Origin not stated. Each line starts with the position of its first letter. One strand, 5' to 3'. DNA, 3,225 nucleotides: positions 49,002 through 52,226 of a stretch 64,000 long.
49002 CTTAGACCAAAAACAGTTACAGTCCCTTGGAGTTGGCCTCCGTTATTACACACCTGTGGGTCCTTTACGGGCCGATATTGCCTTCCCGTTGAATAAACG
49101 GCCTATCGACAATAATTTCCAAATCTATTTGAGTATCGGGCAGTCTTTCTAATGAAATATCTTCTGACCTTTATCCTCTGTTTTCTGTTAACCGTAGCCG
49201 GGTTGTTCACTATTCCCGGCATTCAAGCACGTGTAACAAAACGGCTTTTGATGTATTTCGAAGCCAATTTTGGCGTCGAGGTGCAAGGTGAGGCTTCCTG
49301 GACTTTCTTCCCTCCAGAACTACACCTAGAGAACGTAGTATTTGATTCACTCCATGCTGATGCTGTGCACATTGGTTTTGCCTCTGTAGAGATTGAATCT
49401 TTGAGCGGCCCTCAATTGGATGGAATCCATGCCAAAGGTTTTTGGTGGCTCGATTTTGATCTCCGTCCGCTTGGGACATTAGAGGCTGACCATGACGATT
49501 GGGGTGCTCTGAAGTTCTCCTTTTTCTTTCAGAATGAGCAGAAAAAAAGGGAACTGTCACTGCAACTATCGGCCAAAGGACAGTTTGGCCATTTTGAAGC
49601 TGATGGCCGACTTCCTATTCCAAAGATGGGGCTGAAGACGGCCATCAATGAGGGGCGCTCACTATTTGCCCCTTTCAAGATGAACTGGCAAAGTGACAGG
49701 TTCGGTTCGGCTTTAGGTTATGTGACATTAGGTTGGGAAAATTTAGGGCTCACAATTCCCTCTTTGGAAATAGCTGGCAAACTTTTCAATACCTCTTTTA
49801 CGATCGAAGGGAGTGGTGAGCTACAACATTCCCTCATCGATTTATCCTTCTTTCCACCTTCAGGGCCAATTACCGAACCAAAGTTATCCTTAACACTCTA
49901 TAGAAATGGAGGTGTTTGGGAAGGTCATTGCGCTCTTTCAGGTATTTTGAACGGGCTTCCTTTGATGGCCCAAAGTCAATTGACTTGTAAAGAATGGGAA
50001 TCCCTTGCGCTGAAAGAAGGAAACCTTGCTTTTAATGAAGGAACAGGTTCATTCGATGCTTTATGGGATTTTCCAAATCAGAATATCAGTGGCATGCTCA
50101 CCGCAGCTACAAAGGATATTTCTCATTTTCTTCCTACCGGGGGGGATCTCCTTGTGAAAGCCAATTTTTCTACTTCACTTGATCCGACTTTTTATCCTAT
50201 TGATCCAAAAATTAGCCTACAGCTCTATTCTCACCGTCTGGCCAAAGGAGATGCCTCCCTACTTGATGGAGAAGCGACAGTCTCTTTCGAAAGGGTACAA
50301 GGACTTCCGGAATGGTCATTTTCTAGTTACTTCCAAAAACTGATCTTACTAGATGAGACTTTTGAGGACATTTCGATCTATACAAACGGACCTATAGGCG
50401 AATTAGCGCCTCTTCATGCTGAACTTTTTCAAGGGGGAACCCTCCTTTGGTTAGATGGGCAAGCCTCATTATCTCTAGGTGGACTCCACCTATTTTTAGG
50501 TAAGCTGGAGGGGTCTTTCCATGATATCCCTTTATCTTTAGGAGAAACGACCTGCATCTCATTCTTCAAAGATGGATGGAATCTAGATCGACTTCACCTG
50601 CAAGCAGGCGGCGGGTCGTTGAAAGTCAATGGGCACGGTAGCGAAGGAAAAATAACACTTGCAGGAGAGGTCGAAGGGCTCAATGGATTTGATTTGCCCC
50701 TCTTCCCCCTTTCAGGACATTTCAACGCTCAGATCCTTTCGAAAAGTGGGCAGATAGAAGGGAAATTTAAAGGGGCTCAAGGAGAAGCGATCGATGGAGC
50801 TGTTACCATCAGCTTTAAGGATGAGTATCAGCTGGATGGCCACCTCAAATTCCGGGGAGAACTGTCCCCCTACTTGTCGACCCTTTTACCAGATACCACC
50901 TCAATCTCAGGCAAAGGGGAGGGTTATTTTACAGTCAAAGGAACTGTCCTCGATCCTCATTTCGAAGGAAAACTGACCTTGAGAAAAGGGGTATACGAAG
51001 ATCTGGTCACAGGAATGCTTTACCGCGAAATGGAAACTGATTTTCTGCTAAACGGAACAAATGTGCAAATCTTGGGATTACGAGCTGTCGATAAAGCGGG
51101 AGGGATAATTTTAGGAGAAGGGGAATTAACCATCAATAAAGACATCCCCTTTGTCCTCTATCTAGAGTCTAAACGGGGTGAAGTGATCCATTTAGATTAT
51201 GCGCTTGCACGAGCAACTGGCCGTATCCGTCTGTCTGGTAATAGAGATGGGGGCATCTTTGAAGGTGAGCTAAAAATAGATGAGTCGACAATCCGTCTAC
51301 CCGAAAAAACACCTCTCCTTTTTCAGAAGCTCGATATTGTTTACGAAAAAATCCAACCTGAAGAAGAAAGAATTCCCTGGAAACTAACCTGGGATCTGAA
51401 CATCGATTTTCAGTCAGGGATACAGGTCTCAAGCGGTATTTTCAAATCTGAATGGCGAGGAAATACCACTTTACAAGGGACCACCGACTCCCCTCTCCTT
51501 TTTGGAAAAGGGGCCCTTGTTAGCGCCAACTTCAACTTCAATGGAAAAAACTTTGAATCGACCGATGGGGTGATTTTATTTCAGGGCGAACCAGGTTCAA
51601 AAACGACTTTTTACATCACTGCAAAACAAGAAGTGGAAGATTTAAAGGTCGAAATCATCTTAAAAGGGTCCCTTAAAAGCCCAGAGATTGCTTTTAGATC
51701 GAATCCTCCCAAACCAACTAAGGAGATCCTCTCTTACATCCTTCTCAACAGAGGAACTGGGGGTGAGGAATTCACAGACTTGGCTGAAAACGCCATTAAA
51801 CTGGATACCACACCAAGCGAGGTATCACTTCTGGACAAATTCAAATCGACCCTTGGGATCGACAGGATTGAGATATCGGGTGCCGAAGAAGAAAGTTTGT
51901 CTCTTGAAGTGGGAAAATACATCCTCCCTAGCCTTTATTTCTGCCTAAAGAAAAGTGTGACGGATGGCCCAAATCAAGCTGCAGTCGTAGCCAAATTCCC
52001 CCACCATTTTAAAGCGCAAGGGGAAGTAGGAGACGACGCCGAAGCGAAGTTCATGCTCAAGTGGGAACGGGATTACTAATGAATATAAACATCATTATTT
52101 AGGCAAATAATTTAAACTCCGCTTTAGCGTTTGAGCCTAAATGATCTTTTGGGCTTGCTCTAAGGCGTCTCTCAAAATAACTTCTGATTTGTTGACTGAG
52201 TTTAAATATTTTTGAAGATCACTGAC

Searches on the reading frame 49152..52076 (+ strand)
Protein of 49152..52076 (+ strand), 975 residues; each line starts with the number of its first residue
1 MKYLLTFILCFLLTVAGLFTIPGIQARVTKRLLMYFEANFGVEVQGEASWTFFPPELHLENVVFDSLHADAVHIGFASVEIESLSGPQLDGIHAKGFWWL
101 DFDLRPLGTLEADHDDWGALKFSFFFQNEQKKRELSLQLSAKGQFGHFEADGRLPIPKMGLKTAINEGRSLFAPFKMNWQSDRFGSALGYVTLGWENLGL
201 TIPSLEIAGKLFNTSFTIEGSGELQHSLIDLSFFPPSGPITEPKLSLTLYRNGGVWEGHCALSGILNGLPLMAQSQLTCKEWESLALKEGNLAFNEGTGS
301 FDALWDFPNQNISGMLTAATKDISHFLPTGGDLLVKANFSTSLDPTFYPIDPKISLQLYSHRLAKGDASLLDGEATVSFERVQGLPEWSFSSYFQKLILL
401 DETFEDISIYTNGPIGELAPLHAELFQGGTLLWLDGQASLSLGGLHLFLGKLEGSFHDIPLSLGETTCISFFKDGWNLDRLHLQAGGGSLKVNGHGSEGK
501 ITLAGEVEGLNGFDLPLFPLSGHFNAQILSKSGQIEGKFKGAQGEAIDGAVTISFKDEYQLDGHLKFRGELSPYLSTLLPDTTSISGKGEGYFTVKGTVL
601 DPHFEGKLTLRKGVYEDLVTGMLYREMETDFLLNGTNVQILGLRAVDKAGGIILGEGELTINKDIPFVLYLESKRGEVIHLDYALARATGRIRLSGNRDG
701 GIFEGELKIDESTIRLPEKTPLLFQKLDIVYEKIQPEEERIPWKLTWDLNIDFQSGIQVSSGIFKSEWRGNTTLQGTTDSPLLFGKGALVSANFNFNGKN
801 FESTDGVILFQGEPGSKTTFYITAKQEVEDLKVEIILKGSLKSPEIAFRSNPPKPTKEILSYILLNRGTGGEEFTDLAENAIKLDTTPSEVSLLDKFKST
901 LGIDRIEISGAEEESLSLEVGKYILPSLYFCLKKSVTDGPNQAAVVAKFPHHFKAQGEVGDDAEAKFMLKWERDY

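Call 17: search_protein_families(library=pfam, proteins=[window:49152-52076:+], max_evalue=0.01)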
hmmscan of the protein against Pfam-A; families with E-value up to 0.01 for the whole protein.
window:49152-52076:+ (975 aa): 1 family
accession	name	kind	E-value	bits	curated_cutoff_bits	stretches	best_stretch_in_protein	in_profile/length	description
PF04357.19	TamB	-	2e-39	136.4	22.4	1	643-975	3-381/381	TamB, inner membrane protein subunit of TAM complex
